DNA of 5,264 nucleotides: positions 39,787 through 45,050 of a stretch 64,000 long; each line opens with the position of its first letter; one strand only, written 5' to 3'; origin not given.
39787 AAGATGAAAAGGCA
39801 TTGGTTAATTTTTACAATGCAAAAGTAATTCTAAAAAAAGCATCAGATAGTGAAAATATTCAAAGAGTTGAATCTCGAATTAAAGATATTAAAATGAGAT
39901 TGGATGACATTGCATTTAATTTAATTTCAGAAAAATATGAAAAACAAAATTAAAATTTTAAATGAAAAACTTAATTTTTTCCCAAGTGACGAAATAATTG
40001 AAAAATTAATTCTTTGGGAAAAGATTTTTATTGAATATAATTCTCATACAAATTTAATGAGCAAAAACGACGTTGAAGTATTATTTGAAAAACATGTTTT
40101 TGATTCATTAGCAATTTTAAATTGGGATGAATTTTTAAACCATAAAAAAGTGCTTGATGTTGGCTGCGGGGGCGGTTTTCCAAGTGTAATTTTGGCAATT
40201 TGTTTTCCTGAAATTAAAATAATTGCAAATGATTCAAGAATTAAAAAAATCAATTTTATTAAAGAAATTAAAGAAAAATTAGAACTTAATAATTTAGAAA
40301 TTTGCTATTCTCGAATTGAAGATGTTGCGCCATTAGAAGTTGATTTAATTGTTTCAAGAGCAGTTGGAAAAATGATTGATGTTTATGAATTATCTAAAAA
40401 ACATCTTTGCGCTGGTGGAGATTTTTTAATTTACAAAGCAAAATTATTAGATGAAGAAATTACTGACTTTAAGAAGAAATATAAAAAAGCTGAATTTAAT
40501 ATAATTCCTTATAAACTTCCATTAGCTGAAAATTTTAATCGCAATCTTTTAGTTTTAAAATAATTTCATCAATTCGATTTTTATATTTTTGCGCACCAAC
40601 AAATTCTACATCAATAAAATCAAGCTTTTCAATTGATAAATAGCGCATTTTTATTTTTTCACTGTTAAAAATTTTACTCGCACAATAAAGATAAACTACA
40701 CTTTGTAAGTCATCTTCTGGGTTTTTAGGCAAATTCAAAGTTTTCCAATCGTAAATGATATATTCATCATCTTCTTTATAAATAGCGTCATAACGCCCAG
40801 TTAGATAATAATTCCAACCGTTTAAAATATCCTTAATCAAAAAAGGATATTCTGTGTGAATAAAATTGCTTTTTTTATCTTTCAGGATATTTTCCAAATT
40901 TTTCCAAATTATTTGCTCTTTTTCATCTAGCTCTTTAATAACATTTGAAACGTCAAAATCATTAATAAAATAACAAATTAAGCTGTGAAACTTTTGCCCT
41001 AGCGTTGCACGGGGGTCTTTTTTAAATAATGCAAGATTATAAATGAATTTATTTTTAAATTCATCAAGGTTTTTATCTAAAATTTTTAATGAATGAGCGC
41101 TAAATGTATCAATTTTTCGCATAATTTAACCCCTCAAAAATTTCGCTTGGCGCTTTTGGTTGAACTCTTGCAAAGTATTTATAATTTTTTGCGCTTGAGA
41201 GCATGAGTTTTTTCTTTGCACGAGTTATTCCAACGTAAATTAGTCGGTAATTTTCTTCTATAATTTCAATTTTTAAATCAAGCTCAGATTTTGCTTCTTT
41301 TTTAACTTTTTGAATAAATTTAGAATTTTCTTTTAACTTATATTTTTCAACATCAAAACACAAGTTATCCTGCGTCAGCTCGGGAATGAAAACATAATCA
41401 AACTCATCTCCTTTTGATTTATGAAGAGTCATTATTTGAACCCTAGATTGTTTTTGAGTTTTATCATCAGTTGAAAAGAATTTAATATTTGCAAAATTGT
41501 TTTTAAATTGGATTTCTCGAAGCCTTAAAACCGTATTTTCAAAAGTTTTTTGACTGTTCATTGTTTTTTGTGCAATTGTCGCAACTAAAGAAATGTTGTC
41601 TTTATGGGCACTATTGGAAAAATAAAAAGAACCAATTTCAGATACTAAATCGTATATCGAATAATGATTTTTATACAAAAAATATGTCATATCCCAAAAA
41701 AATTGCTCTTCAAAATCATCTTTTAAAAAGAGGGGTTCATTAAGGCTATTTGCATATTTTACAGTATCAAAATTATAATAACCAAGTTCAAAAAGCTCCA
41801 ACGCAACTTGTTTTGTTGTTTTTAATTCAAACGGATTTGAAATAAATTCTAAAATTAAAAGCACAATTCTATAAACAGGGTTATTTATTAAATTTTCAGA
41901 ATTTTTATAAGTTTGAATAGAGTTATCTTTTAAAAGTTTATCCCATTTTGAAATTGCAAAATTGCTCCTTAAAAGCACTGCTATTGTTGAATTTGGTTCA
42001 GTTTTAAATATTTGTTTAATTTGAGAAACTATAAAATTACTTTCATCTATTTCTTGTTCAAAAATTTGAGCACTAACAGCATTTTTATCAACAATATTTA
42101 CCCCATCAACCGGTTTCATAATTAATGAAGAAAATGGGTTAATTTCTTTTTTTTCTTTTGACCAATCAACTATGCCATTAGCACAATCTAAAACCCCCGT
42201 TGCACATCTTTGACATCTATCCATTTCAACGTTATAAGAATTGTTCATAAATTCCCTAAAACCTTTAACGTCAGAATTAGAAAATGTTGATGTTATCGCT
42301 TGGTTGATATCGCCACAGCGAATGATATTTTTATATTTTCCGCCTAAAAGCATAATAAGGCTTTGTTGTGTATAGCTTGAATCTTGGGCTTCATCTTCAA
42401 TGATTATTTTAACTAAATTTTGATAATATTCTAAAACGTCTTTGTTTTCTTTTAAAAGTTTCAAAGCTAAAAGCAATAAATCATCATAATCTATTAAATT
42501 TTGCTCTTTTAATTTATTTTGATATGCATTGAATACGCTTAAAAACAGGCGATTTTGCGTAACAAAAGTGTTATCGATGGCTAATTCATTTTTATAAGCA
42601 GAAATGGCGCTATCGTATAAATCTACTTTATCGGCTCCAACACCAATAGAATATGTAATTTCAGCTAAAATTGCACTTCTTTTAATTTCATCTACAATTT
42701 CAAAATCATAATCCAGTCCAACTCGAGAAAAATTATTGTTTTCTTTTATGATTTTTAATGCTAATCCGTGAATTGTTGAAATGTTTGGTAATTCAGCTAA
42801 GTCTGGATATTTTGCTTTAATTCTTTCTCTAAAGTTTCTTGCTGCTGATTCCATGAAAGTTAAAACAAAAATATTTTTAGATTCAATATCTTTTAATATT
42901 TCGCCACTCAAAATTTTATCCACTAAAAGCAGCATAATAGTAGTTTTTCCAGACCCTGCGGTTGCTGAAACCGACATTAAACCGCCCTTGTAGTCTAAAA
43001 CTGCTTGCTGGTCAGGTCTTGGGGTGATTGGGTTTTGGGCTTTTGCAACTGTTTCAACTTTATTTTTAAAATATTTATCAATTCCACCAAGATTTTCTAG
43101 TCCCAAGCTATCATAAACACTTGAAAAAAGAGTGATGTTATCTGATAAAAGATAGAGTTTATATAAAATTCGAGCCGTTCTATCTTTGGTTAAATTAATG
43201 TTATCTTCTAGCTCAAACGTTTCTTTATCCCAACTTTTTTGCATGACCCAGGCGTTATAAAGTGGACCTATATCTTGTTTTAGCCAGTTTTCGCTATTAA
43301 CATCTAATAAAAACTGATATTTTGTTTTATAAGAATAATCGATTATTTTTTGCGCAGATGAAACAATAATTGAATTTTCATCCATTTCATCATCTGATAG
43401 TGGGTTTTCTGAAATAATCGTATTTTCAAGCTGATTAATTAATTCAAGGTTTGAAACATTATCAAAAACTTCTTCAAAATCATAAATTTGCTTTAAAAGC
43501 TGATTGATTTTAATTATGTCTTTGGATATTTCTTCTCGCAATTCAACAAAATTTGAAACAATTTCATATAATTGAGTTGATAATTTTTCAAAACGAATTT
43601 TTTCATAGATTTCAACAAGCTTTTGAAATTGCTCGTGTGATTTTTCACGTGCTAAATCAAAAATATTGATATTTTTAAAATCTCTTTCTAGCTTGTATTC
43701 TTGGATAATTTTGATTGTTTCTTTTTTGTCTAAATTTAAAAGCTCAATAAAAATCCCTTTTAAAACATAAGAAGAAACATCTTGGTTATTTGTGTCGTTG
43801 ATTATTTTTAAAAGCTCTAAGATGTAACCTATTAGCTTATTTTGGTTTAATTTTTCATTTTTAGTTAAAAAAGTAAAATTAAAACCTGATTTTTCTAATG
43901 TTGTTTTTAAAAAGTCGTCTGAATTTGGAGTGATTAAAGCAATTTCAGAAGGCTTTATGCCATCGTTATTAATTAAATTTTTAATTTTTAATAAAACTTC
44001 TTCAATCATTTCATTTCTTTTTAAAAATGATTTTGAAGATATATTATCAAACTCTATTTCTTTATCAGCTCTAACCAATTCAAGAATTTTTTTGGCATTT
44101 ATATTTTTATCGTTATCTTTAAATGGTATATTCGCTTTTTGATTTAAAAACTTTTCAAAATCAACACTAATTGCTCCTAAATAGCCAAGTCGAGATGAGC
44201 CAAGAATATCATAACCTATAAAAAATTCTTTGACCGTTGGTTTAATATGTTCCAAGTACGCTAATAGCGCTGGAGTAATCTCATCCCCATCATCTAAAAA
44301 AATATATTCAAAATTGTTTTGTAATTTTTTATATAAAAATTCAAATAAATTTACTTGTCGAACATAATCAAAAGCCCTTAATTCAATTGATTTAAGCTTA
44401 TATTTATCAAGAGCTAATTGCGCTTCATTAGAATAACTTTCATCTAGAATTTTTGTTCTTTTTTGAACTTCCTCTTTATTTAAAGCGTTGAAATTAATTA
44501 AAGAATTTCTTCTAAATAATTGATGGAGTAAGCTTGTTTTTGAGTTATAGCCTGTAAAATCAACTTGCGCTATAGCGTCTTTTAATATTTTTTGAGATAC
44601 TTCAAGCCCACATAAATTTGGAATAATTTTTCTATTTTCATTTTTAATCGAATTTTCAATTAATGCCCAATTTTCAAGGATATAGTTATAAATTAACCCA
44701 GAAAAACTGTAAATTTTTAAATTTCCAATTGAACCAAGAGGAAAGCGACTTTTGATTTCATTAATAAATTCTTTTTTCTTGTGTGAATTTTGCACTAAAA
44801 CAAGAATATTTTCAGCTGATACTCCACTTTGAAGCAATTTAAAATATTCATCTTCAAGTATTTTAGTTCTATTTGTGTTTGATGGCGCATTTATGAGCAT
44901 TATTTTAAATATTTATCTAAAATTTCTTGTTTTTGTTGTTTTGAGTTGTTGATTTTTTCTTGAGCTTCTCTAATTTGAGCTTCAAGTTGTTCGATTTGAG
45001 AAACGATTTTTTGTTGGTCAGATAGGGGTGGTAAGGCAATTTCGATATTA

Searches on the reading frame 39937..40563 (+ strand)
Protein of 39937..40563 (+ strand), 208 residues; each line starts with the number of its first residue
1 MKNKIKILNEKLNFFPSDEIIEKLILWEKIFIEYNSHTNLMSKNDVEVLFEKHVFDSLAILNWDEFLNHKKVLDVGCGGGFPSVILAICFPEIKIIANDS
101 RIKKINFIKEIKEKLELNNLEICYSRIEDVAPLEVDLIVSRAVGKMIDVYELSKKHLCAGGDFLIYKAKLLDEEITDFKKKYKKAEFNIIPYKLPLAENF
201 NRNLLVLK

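Call 12: search_protein_families(library=pfam, proteins=[window:39937-40563:+], max_evalue=0.001)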
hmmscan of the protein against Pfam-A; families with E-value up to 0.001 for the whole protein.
window:39937-40563:+ (208 aa): 5 families
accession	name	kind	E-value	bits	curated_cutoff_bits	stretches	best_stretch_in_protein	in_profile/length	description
PF02527.21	GidB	-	1.5e-41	142.2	27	1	21-187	2-168/184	rRNA small subunit methyltransferase G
PF13847.12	Methyltransf_31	-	7.7e-12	45.5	27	1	69-182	4-126/145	Methyltransferase domain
PF05175.20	MTS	-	7.1e-06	26.2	23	1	68-140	31-104/170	Methyltransferase small domain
PF03848.20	TehB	-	8.1e-06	25.8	20.4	1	65-143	27-104/193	Tellurite resistance protein TehB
PF13649.12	Methyltransf_25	-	0.00035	21.6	27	1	72-141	1-71/97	Methyltransferase domain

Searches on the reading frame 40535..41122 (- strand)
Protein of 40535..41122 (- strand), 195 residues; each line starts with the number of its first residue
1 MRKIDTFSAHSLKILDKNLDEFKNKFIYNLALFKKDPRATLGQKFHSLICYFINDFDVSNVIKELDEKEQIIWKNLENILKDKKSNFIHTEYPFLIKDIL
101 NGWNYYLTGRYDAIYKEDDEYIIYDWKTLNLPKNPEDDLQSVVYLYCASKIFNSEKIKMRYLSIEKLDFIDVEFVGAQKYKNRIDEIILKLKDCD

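Call 12: search_protein_families(library=pfam, proteins=[window:40535-41122:-], max_evalue=0.001)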
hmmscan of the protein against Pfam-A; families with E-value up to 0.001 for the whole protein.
window:40535-41122:- (195 aa): 1 family
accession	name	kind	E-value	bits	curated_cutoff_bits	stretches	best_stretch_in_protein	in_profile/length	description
PF12705.13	PDDEXK_1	-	8.2e-10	39.5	22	1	77-166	101-191/247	PD-(D/E)XK nuclease superfamily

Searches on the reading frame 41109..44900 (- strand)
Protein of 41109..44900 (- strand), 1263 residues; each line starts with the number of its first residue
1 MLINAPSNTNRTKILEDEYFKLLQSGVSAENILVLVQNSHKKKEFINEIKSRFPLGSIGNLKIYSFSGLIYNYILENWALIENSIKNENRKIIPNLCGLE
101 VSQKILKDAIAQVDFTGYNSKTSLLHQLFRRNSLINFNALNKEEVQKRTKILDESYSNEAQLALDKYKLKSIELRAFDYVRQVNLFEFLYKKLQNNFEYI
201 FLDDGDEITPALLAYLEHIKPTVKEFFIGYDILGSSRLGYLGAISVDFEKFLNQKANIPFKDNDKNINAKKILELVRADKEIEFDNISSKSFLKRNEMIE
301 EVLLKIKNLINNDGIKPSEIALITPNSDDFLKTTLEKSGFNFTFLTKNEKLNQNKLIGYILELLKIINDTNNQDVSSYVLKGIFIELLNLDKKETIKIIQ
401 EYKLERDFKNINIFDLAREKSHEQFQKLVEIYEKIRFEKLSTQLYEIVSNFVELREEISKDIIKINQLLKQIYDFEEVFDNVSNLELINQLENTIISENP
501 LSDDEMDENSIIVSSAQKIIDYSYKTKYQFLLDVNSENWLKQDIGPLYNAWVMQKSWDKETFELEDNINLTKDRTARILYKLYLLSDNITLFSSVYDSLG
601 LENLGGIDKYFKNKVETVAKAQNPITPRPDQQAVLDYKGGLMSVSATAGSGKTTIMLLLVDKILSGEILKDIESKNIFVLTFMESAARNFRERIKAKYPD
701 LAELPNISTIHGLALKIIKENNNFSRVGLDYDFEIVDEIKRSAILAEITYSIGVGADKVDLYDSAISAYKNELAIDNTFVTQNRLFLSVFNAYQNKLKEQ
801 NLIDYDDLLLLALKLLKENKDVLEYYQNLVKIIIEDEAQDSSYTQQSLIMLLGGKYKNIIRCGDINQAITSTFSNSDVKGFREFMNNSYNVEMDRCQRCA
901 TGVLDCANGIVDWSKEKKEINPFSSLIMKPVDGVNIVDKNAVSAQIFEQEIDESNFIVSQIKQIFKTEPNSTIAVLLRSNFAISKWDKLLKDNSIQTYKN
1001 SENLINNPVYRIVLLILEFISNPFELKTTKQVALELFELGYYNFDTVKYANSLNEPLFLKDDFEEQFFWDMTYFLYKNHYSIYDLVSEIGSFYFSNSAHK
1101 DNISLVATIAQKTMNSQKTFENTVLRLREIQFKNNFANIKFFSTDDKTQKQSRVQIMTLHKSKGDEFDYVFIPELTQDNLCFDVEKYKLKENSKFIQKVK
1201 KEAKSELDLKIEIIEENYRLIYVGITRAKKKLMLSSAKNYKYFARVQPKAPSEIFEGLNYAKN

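Call 13: search_protein_families(library=pfam, proteins=[window:41109-44900:-], max_evalue=0.001)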
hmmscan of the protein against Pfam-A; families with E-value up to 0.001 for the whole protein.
window:41109-44900:- (1263 aa): 4 families
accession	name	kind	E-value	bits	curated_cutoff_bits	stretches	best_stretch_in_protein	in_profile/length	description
PF00580.27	UvrD-helicase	-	1e-42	147.1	23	1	630-885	4-267/271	UvrD/REP helicase N-terminal domain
PF13361.12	UvrD_C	-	9.8e-24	84.8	25.6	2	1135-1238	266-349/350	UvrD-like helicase C-terminal domain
PF13245.12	AAA_19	-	5.9e-11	43.1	25.1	1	632-870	3-131/134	AAA domain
PF13538.12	UvrD_C_2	-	9.4e-10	38.7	27.4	0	1156-1177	4-27/52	UvrD-like helicase C-terminal domain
